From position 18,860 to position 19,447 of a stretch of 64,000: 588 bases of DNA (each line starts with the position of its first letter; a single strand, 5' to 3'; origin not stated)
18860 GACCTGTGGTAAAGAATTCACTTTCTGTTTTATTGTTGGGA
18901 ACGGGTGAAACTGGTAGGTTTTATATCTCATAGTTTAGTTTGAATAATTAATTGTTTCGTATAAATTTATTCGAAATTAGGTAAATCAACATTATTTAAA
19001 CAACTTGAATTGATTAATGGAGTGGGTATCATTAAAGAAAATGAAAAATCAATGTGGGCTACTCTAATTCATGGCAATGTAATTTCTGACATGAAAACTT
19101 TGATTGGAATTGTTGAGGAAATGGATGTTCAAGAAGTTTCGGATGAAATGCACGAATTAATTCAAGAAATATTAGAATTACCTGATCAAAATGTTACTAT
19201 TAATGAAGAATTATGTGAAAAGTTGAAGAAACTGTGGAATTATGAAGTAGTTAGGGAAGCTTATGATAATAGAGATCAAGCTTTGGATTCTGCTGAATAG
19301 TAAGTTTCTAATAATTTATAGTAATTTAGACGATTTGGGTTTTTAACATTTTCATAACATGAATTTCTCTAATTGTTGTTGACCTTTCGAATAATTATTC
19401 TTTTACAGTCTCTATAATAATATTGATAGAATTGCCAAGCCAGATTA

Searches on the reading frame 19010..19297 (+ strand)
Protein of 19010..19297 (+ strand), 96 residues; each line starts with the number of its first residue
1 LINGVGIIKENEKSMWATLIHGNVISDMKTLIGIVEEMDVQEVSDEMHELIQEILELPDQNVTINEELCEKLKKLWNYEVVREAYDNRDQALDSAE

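Call 49: search_protein_families(library=pfam, proteins=[window:19010-19297:+], max_evalue=0.01)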
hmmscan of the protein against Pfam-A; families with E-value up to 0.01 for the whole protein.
window:19010-19297:+ (96 aa): 1 family
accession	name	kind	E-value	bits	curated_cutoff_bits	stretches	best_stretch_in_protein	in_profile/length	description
PF00503.26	G-alpha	-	3.1e-11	43.5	48.8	1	8-90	49-134/333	G-protein alpha subunit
